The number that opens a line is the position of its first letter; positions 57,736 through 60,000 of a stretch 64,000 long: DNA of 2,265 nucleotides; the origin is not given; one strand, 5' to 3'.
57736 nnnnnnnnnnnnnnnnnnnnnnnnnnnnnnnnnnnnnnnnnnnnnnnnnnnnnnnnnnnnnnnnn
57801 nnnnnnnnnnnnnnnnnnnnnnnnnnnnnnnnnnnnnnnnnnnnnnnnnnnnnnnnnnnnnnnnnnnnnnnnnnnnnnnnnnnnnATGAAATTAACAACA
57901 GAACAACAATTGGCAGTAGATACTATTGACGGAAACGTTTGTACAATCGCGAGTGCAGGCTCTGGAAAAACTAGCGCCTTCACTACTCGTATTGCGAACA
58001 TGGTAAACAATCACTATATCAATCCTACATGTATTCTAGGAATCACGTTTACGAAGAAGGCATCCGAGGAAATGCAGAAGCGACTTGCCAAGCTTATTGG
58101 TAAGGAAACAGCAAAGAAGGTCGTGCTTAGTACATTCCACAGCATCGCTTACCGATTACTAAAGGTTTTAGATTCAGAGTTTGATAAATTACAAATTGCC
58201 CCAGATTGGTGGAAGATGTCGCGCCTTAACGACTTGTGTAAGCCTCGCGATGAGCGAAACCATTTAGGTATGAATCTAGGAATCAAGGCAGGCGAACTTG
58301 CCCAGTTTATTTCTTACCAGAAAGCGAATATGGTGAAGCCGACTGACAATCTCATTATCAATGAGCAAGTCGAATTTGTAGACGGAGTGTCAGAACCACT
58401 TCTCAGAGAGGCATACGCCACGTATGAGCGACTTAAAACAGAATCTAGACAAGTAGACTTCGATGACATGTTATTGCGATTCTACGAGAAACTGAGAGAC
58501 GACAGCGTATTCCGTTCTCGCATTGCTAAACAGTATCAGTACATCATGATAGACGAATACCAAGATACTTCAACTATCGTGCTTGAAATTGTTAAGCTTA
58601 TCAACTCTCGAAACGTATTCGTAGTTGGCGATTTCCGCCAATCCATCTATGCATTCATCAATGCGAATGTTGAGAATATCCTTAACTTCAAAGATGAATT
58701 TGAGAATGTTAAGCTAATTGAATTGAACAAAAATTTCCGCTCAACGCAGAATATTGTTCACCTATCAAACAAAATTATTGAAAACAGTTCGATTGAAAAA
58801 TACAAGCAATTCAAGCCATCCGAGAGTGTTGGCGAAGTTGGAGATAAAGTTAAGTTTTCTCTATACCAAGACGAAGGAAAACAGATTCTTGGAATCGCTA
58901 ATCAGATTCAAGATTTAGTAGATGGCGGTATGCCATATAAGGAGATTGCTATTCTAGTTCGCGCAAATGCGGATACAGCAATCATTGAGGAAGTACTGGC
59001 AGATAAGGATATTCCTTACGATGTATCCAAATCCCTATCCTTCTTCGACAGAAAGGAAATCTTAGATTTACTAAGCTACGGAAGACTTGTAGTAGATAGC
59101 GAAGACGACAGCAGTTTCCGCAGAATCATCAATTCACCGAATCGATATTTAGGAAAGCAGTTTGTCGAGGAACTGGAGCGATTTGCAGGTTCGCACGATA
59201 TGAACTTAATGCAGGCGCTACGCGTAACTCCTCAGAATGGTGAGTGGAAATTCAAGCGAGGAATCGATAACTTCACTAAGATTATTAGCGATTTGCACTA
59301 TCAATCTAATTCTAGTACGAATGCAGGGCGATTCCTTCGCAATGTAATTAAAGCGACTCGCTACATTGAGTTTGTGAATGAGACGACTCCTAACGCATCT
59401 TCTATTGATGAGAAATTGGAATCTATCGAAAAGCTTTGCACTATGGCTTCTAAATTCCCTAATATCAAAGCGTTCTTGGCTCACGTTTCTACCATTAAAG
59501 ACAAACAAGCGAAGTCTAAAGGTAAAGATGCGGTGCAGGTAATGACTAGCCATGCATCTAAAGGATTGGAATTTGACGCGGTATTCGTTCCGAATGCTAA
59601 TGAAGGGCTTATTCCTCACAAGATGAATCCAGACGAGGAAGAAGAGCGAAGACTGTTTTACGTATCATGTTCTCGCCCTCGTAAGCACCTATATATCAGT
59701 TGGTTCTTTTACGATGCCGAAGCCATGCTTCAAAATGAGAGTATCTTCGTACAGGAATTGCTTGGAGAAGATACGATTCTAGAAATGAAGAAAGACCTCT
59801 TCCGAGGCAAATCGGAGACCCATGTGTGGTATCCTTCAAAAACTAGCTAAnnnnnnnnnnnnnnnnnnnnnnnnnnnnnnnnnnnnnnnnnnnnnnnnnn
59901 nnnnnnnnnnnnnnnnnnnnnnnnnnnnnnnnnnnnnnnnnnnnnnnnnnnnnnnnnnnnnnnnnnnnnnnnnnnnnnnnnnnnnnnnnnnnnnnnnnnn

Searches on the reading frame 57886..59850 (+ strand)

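Call 10: search_protein_families(library=pfam, proteins=[window:57886-59850:+], max_evalue=0.01)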
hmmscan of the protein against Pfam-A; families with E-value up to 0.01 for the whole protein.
window:57886-59850:+ (654 aa): 7 families
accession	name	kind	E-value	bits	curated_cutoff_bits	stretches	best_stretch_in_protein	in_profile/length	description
PF13361.12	UvrD_C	-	3.8e-61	207.9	25.6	1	278-607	1-348/350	UvrD-like helicase C-terminal domain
PF00580.27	UvrD-helicase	-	8.6e-61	206.4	23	1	3-272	1-270/271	UvrD/REP helicase N-terminal domain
PF13245.12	AAA_19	-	2.2e-16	60.7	25.1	1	8-257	2-133/134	AAA domain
PF01443.25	Viral_helicase1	-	5.6e-09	36.6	21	1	208-304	50-150/228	Viral superfamily 1 RNA helicase core domain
PF13538.12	UvrD_C_2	-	1.6e-07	31.5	27.4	1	552-604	4-51/52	UvrD-like helicase C-terminal domain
PF00270.35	DEAD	-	5.3e-06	26.7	26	1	5-80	2-77/167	DEAD/DEAH box helicase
PF13604.12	AAA_30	-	0.0014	18.9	27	0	3-68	2-67/191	AAA domain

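Call 11: search_protein_families(library=phrogs, proteins=[window:57886-59850:+], max_evalue=0.001)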
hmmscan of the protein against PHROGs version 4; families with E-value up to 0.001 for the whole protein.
window:57886-59850:+ (654 aa): 4 families
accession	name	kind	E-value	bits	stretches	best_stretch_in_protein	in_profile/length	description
phrog_1967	-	DNA, RNA and nucleotide metabolism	9.3e-119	399.2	1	1-628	151-695/776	DNA helicase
phrog_25205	-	unknown function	5.8e-09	35.7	1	180-373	148-335/607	-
phrog_325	-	DNA, RNA and nucleotide metabolism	3.2e-08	33.3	0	1-93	469-555/986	Dda-like helicase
phrog_13375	-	unknown function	7.7e-05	22.8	1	214-263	16-65/372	-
